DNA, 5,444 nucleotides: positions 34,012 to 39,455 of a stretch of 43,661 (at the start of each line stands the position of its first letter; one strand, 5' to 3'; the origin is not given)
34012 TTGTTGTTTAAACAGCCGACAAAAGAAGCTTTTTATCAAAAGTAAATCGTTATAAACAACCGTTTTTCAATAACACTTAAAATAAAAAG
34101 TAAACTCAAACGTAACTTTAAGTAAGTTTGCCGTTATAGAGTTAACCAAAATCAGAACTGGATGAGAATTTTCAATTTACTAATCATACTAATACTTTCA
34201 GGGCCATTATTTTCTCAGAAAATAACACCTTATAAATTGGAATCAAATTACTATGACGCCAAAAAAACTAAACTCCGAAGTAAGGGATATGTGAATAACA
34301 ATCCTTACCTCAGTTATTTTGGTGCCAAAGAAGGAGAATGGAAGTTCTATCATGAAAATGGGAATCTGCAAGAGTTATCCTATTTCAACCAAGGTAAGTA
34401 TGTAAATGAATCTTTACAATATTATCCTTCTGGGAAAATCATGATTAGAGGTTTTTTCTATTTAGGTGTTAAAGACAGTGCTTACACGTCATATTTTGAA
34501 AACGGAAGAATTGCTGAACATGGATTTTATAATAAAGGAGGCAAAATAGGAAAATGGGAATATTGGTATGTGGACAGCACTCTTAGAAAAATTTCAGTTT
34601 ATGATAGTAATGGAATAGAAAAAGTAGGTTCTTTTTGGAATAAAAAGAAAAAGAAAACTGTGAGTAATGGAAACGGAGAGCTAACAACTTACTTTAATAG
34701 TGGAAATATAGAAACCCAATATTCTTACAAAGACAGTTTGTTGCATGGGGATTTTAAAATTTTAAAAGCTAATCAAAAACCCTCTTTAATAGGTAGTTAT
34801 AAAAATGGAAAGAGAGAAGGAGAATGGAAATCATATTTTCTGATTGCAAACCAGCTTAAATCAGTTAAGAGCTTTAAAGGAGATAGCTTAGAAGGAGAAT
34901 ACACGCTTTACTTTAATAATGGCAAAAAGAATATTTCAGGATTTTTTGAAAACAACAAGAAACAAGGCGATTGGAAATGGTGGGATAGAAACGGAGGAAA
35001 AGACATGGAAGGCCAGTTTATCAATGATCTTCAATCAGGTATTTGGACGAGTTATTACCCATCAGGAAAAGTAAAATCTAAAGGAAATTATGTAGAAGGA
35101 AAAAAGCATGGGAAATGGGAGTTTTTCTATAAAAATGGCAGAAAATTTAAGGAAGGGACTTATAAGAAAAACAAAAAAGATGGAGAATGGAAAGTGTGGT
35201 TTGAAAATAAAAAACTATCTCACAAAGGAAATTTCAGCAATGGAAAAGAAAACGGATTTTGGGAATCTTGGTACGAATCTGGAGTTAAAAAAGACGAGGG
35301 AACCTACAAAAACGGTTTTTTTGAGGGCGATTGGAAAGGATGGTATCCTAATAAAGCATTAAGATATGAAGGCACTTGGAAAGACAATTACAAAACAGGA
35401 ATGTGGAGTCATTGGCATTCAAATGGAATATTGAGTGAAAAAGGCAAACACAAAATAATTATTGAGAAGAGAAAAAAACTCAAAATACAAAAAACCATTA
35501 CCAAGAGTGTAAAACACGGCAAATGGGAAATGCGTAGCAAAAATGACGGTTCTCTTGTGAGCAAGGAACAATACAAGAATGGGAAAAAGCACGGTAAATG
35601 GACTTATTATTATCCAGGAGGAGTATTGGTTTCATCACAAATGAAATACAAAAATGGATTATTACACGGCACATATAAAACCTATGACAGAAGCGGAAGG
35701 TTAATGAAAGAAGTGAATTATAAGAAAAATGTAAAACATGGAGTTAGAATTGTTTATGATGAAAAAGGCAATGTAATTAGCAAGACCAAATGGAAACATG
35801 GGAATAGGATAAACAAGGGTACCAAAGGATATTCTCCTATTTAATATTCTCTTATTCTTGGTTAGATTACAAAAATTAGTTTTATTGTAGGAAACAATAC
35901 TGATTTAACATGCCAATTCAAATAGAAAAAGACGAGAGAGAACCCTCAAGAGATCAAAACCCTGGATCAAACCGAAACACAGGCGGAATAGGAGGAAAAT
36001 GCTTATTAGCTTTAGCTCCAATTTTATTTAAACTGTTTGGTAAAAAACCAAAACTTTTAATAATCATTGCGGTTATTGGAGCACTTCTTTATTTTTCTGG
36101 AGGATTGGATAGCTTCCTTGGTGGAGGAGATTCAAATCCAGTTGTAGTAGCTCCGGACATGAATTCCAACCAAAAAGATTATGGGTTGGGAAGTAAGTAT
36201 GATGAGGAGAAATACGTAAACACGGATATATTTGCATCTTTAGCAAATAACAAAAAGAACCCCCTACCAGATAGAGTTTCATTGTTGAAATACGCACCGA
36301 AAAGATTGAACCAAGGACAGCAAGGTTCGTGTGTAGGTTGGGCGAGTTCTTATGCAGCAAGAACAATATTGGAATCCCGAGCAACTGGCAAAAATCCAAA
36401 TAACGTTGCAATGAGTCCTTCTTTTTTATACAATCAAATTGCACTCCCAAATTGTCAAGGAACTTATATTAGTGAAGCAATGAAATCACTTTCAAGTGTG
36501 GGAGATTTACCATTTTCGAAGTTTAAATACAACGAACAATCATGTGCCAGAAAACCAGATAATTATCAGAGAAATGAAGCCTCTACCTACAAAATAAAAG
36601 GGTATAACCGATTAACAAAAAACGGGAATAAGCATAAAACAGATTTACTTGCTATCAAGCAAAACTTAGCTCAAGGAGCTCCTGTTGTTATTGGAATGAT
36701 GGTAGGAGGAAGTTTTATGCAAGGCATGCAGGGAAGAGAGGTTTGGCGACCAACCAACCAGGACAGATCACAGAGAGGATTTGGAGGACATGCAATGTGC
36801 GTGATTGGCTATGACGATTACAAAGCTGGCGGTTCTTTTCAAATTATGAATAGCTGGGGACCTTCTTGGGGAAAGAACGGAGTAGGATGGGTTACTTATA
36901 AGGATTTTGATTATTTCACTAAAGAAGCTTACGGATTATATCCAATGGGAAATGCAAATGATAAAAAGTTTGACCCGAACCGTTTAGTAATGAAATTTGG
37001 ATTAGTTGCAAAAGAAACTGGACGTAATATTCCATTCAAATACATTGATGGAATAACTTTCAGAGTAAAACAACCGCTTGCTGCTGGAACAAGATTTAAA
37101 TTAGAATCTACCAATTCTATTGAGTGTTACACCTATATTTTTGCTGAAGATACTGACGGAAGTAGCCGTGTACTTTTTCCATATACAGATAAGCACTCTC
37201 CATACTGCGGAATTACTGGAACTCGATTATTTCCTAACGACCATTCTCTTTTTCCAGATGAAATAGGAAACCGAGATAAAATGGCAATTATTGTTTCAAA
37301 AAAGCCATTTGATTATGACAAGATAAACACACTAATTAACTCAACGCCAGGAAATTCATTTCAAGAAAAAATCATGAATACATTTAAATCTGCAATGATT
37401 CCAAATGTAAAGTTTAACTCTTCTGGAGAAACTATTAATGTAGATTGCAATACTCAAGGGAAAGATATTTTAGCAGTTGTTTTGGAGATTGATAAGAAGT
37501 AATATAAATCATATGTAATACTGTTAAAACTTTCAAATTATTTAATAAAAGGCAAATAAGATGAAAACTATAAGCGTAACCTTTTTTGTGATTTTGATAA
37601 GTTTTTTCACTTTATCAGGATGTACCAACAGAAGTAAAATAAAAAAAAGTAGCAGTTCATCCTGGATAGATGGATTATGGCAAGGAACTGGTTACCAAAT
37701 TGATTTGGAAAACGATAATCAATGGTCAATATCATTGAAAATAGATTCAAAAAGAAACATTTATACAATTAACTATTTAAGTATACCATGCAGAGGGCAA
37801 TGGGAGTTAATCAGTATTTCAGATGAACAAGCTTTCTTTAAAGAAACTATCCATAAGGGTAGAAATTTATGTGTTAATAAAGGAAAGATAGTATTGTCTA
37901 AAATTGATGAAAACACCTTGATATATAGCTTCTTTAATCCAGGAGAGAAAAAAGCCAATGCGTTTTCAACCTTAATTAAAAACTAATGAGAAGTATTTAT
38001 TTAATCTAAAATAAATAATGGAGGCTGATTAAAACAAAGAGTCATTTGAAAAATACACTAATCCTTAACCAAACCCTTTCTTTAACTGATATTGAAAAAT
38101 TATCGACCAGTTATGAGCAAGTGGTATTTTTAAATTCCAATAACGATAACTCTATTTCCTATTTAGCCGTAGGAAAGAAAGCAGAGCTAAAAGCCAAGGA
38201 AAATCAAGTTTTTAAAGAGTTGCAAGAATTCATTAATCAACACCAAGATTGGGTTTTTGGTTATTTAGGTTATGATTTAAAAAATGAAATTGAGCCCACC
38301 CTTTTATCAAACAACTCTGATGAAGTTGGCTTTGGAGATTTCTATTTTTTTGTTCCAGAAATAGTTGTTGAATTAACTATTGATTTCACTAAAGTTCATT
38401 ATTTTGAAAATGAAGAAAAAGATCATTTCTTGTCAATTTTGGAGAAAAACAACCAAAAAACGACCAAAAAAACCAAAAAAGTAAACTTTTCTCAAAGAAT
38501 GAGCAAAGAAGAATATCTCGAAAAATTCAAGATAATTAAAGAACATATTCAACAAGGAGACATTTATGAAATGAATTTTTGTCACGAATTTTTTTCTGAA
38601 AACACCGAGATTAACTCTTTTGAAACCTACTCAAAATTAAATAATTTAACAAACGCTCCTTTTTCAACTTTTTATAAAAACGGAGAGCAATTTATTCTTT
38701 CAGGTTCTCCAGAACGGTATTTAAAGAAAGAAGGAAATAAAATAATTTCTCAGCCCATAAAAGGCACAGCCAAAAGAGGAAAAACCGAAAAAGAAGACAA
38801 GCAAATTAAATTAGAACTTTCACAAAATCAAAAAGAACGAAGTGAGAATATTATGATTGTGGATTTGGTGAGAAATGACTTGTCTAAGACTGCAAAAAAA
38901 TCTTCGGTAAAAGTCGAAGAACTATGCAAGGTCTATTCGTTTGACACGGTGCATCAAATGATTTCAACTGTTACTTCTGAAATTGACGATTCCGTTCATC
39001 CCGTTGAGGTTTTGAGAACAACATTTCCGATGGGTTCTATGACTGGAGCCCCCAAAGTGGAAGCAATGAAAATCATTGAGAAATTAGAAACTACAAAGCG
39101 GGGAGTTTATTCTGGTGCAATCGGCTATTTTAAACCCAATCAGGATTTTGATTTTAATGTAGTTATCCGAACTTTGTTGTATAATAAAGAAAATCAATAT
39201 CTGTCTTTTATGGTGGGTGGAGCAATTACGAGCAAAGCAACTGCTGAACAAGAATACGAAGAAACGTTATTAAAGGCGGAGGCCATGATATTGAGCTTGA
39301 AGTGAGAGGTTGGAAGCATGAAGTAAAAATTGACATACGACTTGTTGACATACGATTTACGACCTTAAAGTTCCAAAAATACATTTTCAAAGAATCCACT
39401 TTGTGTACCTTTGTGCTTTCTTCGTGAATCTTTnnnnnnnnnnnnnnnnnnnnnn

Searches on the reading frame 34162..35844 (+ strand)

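Call 6: search_protein_families(library=pfam, proteins=[window:34162-35844:+], max_evalue=0.001)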
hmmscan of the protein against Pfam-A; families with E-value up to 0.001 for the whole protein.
window:34162-35844:+ (560 aa): 1 family
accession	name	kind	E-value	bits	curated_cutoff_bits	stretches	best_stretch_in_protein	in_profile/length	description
PF07661.19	MORN_2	-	4.4e-37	122.2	29.6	2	56-76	1-21/22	MORN repeat variant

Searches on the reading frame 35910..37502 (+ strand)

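Call 6: search_protein_families(library=pfam, proteins=[window:35910-37502:+], max_evalue=0.001)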
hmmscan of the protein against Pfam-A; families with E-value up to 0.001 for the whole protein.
window:35910-37502:+ (530 aa): 3 families
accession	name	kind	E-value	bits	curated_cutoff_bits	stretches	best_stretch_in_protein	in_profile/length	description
PF00112.29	Peptidase_C1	-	1.1e-13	52.2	20.7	1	134-325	19-199/220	Papain family cysteine protease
PF14326.11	DUF4384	-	2.1e-05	24.9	27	1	391-465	3-80/81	Domain of unknown function (DUF4384)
PF13529.12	Peptidase_C39_2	-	0.00012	23.1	24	1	215-314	56-141/143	Peptidase_C39 like family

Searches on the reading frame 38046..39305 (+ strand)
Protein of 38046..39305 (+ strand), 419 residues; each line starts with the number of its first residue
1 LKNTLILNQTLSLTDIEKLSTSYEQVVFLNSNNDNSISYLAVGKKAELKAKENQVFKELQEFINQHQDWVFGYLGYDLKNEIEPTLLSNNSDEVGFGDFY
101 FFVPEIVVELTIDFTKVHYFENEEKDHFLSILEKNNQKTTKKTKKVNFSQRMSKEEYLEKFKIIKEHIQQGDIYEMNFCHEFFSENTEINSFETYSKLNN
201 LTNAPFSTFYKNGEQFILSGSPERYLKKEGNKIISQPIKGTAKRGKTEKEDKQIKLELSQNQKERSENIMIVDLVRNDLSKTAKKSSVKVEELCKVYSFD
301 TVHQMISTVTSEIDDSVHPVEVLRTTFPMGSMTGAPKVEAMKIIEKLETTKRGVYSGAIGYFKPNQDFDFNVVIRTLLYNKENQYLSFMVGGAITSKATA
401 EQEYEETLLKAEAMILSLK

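Call 6: search_protein_families(library=pfam, proteins=[window:38046-39305:+], max_evalue=0.001)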
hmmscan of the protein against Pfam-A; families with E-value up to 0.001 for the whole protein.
window:38046-39305:+ (419 aa): 1 family
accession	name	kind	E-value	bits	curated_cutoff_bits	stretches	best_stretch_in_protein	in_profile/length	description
PF00425.24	Chorismate_bind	-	2.2e-82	276.9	27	1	154-410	2-257/257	chorismate binding enzyme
